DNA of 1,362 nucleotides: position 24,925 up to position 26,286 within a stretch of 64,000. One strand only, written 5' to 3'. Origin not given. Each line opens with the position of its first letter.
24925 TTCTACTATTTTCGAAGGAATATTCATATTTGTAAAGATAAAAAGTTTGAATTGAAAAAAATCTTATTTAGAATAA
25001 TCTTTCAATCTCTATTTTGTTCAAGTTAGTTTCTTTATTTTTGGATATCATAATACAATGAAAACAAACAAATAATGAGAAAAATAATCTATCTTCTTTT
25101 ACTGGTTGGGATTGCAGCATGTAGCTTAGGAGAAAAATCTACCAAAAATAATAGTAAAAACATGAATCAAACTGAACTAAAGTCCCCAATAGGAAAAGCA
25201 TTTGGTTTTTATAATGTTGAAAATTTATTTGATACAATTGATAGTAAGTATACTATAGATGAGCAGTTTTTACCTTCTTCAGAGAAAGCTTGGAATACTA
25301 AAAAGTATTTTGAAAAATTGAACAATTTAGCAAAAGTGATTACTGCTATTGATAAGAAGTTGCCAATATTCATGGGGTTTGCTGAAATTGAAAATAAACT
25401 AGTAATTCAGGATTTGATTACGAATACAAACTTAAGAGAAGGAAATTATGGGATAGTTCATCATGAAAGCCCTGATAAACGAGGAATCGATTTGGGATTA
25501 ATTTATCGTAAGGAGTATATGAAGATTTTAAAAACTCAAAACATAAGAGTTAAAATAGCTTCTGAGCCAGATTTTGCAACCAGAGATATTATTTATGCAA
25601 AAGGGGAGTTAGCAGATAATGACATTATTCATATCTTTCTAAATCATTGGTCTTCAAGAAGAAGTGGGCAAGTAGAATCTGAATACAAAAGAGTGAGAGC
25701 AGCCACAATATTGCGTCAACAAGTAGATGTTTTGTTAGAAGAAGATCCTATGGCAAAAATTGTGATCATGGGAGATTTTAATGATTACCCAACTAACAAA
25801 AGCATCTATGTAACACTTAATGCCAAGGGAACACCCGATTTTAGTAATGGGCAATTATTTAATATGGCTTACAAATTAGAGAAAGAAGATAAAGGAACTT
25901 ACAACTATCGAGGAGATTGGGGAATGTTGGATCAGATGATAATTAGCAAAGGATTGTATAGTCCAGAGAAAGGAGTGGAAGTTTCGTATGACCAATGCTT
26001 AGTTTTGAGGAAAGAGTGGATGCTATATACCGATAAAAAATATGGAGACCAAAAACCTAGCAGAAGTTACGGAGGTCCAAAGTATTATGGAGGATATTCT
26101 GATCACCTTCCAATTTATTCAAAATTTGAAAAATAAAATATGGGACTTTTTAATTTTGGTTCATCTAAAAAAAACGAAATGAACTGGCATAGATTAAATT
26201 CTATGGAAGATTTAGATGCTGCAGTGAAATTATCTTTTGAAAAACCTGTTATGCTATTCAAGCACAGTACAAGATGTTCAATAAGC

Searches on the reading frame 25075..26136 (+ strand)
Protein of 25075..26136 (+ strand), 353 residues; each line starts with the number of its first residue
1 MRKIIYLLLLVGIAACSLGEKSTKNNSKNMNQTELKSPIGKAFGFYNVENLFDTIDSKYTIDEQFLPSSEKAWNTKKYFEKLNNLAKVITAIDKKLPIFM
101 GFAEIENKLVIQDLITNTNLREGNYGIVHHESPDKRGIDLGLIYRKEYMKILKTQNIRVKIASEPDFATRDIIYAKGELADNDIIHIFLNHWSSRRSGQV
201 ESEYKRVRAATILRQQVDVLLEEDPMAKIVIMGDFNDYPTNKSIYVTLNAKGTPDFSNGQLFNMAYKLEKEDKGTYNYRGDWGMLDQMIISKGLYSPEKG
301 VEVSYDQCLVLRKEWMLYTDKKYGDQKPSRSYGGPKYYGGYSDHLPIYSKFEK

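Call 56: search_protein_families(library=pfam, proteins=[window:25075-26136:+], max_evalue=0.0001)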
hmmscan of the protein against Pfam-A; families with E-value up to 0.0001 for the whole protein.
window:25075-26136:+ (353 aa): 1 family
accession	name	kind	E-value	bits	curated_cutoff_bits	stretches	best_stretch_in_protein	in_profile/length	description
PF19580.5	Exo_endo_phos_3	-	1.8e-104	349.5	27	1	44-353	3-311/311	Endonuclease/Exonuclease/phosphatase family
